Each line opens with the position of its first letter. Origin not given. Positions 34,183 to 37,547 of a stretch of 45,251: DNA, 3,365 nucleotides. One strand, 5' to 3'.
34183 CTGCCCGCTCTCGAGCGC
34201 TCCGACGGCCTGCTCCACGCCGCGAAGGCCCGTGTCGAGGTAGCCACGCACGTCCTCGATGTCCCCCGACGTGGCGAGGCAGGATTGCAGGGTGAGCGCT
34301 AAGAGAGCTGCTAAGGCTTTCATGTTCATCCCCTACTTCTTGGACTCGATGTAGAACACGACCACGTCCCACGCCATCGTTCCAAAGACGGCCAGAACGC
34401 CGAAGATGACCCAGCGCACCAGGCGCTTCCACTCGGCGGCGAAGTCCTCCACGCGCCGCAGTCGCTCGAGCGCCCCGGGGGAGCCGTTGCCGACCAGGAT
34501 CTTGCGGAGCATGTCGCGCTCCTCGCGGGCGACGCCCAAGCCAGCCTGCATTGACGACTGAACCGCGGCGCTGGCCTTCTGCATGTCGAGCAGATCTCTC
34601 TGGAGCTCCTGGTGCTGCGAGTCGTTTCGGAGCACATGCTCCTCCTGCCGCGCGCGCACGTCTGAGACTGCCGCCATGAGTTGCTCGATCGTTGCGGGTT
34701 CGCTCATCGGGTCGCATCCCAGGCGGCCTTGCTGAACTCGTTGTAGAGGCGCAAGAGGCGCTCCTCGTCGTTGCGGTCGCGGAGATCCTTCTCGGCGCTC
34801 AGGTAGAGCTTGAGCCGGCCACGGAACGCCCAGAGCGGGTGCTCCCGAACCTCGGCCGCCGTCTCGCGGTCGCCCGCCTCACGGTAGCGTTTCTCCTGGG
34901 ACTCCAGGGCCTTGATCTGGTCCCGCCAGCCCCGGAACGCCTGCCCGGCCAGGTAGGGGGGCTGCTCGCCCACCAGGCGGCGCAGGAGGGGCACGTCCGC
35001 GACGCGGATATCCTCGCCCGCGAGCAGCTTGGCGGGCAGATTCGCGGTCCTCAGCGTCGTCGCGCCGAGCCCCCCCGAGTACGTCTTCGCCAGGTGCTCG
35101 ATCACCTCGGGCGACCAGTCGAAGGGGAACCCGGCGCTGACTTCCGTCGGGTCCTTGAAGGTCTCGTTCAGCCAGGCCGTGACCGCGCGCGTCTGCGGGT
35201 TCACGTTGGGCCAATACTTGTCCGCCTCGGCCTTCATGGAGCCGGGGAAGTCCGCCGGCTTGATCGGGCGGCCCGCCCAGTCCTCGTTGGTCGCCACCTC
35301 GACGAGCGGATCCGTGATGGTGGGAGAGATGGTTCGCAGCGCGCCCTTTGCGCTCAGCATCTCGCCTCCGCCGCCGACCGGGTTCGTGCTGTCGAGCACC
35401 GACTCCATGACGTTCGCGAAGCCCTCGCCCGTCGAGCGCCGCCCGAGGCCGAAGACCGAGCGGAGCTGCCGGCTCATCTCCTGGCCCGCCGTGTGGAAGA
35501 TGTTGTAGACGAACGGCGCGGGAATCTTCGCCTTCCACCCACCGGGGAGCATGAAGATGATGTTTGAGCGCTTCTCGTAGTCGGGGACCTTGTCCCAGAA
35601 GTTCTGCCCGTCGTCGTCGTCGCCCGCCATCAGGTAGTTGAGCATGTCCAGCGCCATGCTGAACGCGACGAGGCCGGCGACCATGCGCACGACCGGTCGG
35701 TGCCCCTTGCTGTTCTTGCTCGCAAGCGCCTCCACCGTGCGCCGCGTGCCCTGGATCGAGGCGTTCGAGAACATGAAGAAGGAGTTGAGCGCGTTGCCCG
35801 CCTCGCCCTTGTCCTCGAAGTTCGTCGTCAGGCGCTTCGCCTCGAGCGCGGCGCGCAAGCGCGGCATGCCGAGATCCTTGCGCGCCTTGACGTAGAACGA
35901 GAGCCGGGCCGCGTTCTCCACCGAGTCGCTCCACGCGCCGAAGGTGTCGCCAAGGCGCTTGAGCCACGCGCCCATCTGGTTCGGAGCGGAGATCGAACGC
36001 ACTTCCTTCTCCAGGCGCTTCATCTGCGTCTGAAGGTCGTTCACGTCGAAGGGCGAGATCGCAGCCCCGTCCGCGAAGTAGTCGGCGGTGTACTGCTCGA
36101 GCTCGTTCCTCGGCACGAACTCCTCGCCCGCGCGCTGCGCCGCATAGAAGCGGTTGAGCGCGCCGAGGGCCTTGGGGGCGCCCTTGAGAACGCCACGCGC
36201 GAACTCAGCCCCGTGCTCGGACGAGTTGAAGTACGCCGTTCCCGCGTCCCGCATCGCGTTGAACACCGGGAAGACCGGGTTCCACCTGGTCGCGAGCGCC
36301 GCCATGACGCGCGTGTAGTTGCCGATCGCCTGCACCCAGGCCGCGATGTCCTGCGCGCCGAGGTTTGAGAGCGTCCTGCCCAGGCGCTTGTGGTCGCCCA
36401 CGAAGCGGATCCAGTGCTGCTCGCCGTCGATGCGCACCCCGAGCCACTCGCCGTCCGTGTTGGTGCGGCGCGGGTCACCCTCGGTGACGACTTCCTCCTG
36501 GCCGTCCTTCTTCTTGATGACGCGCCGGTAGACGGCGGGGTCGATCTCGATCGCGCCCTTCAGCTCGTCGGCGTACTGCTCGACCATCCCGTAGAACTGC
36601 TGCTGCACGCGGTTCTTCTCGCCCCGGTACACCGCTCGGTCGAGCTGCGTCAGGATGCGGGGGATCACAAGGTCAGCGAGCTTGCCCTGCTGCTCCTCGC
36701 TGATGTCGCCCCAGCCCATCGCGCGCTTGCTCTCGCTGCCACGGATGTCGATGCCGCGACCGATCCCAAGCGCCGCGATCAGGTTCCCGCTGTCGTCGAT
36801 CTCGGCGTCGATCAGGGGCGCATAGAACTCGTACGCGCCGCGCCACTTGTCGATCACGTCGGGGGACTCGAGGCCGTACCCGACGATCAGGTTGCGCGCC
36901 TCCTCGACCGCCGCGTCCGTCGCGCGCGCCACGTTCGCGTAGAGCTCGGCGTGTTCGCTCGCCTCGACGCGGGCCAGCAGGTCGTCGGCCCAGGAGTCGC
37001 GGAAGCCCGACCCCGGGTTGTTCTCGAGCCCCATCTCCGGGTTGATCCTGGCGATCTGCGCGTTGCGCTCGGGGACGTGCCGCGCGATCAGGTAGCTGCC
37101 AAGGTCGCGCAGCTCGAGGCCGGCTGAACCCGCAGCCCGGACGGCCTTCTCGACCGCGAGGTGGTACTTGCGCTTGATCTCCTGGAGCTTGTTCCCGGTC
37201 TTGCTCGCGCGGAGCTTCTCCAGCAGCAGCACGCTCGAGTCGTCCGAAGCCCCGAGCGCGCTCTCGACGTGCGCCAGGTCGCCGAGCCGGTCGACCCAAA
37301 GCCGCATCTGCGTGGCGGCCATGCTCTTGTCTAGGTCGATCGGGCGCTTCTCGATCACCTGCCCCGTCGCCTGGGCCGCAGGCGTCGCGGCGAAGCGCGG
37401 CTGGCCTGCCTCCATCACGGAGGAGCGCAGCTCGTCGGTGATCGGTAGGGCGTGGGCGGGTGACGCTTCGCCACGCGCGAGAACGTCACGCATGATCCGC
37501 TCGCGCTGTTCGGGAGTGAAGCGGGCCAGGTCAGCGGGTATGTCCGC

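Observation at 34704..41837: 2377-aa multi-module protein occupies about 16 percent of the genome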

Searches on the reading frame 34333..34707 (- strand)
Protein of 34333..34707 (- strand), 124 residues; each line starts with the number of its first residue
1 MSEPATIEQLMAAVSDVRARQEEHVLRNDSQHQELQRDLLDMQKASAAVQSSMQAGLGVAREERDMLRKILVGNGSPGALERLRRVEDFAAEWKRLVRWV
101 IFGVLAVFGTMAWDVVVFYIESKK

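Call 9: search_protein_families(library=phrogs, proteins=[window:34333-34707:-], max_evalue=0.001)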
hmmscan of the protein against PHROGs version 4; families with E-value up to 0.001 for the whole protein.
window:34333-34707:- (124 aa): 0 families

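Call 76: search_protein_families(library=pfam, proteins=[window:34333-34707:-], max_evalue=0.1)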
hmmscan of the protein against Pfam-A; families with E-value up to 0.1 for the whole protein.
window:34333-34707:- (124 aa): 0 families

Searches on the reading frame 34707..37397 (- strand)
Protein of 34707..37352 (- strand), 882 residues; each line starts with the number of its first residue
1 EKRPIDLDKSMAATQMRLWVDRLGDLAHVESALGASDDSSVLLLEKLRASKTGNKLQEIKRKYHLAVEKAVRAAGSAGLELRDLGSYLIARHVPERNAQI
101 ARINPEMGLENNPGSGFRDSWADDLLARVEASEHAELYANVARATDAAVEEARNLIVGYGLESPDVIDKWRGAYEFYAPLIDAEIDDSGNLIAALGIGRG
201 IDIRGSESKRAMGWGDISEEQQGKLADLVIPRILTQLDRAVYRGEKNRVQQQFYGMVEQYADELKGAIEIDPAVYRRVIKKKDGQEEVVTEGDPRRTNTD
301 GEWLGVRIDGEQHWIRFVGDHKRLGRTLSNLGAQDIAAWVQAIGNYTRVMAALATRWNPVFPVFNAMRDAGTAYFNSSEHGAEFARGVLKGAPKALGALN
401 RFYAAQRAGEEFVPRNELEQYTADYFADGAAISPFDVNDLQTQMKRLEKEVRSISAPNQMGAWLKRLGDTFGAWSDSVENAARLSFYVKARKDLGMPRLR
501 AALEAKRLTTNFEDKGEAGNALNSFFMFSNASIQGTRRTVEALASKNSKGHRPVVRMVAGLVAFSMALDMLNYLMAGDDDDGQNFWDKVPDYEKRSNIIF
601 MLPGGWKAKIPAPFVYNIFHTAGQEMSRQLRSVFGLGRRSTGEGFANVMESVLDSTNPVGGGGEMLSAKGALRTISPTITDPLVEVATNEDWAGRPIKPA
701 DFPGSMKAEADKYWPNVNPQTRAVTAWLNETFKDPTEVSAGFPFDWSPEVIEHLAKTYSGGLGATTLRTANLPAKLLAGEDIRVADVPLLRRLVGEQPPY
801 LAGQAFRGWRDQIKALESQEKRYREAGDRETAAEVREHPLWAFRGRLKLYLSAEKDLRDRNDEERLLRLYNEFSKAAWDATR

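Call 30: search_protein_families(library=pfam, proteins=[window:34707-37352:-], max_evalue=10)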
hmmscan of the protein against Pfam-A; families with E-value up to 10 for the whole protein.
window:34707-37352:- (882 aa): 2 families
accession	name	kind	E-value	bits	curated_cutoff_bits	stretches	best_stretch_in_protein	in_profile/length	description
PF18857.6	LPD38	-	5.4e-35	121.6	27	1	585-790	3-189/189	Large polyvalent protein associated domain 38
PF12706.13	Lactamase_B_2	-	0.1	12.6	27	1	293-327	114-149/200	Beta-lactamase superfamily domain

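Call 32: find_related_loci(query=window:34707-37352:-, collection=viral_contigs, flank=10000)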
Query window:34707-37352:- (882 aa) in viral_contigs; peptide patterns used: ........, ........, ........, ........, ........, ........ (x = any residue, [..] = any of these).
1 stretches matched a pattern, but none encodes a relative of the query by tblastn (E <= 1e-3).

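Call 54: search_solved_structures(query=A3, max_evalue=10)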
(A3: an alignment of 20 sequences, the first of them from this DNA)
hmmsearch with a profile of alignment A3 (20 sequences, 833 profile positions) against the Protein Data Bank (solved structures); distinct sequences matched with E-value up to 10: 1.
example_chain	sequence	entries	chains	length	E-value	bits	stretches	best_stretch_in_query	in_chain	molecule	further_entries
8gji_A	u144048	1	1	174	1.1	10.7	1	723-829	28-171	GCG binder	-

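Call 64: predict_structure(alignment_id=A3)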
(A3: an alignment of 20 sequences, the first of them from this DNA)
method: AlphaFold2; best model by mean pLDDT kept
length: 848 residues; sequences in the alignment: 20
mean_pLDDT: 76.4   pTM: 0.74
mean pLDDT of the five models: 76.4, 75.2, 72.9, 67.9, 67.5
residues with pLDDT >= 90: 132; 70-90: 474; 50-70: 197; < 50: 45
segments of 3 or more residues with pLDDT < 50: 148-171, 297-303, 624-630
pLDDT, mean of each block of 10 residues (from residue 1): 70 85 89 91 91 93 80 63 87 95 96 93 89 84 65 34 38 54 76 88 87 86 84 77 68 65 61 83 80 55 54 70 76 83 83 93 93 87 95 87 75 79 64 78 89 95 92 76 56 65 67 57 80 88 75 78 82 79 78 81 65 68 51 60 70 73 66 73 74 76 63 84 73 72 76 78 64 77 84 85 82 84 78 81 73
secondary structure, 60 per line:
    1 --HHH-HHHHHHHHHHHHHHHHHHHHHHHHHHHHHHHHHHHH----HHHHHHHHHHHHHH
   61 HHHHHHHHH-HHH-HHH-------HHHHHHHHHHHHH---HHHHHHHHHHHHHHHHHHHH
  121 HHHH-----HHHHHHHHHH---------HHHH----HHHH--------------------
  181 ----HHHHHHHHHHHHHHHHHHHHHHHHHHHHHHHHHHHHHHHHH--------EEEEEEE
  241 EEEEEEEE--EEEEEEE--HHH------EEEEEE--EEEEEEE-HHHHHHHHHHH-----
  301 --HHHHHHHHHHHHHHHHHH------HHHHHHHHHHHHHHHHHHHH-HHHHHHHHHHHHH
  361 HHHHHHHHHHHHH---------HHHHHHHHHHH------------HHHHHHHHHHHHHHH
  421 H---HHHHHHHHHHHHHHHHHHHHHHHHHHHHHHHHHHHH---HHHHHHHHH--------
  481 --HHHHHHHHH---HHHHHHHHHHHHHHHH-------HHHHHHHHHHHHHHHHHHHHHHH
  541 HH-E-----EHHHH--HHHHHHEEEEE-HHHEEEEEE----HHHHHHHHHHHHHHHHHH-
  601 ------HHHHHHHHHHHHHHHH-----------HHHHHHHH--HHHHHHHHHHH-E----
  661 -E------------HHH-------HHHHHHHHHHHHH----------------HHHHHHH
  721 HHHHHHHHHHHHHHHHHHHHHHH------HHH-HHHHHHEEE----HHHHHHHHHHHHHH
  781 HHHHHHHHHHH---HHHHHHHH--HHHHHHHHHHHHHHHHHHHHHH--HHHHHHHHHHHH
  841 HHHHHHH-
elements in order (helices of 4 or more, strands of 3 or more residues): H7-42 H47-69 H85-97 H101-124 H130-139 H149-152 H157-160 H185-225 E234-248 E251-257 E269-274 E277-283 H285-295 H303-320 H327-346 H348-373 H383-393 H406-421 H425-460 H464-472 H483-491 H495-510 H518-542 H551-554 H557-562 E563-567 E572-577 H582-599 H607-622 H634-641 H644-654 H685-697 H714-743 H754-759 E760-762 H767-791 H795-802 H805-826 H829-847

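Call 67: fold_search(model_id=the predicted structure, library=pdb)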
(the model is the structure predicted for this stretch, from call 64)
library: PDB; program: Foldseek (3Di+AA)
matches with E <= 10: 135; with E <= 0.001: 0
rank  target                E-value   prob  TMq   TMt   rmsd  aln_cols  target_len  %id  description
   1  4p19_A                3.3e-01  0.08  0.06  0.10  26.6       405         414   14  Closed, apo inward-facing state of the glutamate transporter homologue GltPh (released 2014-06-04)
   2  6zgb_A                3.7e-01  0.08  0.07  0.11  27.6       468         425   12  glutamate transporter homologue Glttk in complex with a photo cage compound (released 2021-01-27)
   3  8afa_A                4.0e-01  0.08  0.06  0.11  27.2       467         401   13  Cryo-EM structure of a substrate-bound glutamate transporter homologue GltTk encapsulated within a nanodisc (released 2023-04-05)
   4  4ky0_A                4.4e-01  0.09  0.08  0.14  26.7       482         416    9  Crystal structure of a substrate-free glutamate transporter homologue from Thermococcus kodakarensis (released 2013-09-11)
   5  9bgz                  4.6e-01  0.07  0.07  0.12  27.1       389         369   11  Ancestral uncoupled aspartate transporter, apo conditions, high-affinity state (released 2025-03-12)
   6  8qb5                  5.6e-01  0.08  0.09  0.14  25.3       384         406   12  Crystal structure of apo-GltTk obtained with in meso crystallization (P6322 space group) (released 2024-09-11)
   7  7awm                  5.6e-01  0.08  0.08  0.13  25.6       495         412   12  Structure of the thermostabilized EAAT1 cryst mutant in complex with L-ASP, three sodium ions and the allosteric inhibit (released 2021-10-13)
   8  6v8g_A                6.1e-01  0.08  0.07  0.12  24.9       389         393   13  GltPh mutant - Y204L A345V V366A (released 2020-11-18)
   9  7ahk                  9.2e-01  0.04  0.06  0.10  26.4       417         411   15  Crystal structure of the outward-facing state of the substrate-free Na+-only bound glutamate transporter homolog GltPh (released 2020-11-18)
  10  7ug0                  1.0e+00  0.04  0.06  0.09  27.0       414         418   12  TBOA-bound GltPh RSMR mutant in IFS state (released 2023-03-29)
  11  8s89                  1.0e+00  0.07  0.08  0.13  22.7       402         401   12  Efficient and scalable protein design using a relaxed sequence space (released 2024-10-16)
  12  9bh1                  1.2e+00  0.04  0.07  0.12  25.1       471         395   11  Apo GltPh, intermediate outward-facing state (released 2025-03-12)
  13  3v8g_C                1.3e+00  0.05  0.07  0.12  25.4       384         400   11  Crystal structure of an asymmetric trimer of a glutamate transporter homologue (GltPh) (released 2012-02-15)
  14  3v8g_F                1.3e+00  0.06  0.07  0.12  24.8       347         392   12  Crystal structure of an asymmetric trimer of a glutamate transporter homologue (GltPh) (released 2012-02-15)
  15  5dwy_C                1.4e+00  0.05  0.07  0.12  26.1       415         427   10  Crystal structure of a substrate-free glutamate transporter homologue GltTk (released 2016-09-28)
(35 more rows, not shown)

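Call 69: fold_search(model_id=the predicted structure, library=viral)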
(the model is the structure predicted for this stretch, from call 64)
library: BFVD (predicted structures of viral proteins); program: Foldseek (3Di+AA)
matches with E <= 10: 234; with E <= 0.001: 64
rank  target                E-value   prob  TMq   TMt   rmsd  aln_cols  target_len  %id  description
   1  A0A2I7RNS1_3          2.5e-43  1.00  0.81  0.67   6.3       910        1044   27  (no name in the UniProt tables at hand)
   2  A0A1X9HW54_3          6.2e-41  1.00  0.81  0.55   4.8       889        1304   27  (no name in the UniProt tables at hand)
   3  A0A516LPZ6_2          1.2e-35  1.00  0.74  0.49   7.1       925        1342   21  (no name in the UniProt tables at hand)
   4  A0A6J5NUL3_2          2.1e-35  1.00  0.81  0.75   5.9       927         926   23  Uncharacterized protein [uncultured Caudovirales phage]
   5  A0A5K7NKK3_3          3.1e-35  1.00  0.80  0.69   5.2       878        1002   23  (no name in the UniProt tables at hand)
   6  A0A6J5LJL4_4          5.3e-34  1.00  0.78  0.52   7.0       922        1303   20  LT_GEWL domain containing protein [uncultured Caudovirales phage]
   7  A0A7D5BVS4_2          2.4e-33  1.00  0.79  0.68   5.8       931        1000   20  (no name in the UniProt tables at hand)
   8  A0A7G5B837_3          2.6e-33  1.00  0.80  0.65   5.5       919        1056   20  Uncharacterized protein [Ralstonia phage Alix]
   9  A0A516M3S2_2          4.5e-33  1.00  0.74  0.55   8.1       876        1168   24  (no name in the UniProt tables at hand)
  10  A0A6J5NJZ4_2          6.3e-33  1.00  0.76  0.81   5.4       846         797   24  Large polyvalent protein associated domain-containing protein [uncultured Caudovirales phage]
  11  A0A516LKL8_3          7.4e-33  1.00  0.70  0.54   9.3       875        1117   24  (no name in the UniProt tables at hand)
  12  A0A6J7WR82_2          7.7e-33  1.00  0.75  0.45   8.1       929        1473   22  Large polyvalent protein associated domain-containing protein [uncultured Caudovirales phage]
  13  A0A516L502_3          1.7e-32  1.00  0.76  0.63   6.3       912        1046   22  (no name in the UniProt tables at hand)
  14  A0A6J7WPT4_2          4.0e-32  1.00  0.77  0.55   5.8       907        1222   19  Large polyvalent protein associated domain-containing protein [uncultured Caudovirales phage]
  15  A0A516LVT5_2          6.5e-31  1.00  0.72  0.52   6.2       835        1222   21  (no name in the UniProt tables at hand)
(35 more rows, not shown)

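Call 91: find_related_loci(query=window:34707-37352:-, collection=metagenome_contigs, flank=10000)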
Query window:34707-37352:- (882 aa) in metagenome_contigs; peptide patterns used: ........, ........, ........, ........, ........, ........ (x = any residue, [..] = any of these).
95 stretches matched a pattern, but none encodes a relative of the query by tblastn (E <= 1e-3).

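Call 93: find_related_loci(query=A4, collection=metagenome_contigs, flank=10000)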
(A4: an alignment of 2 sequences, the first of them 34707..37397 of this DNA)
Query A4 (897 aa) in metagenome_contigs; peptide patterns used: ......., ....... (x = any residue, [..] = any of these).
600 stretches matched a pattern, but none encodes a relative of the query by tblastn (E <= 1e-3).
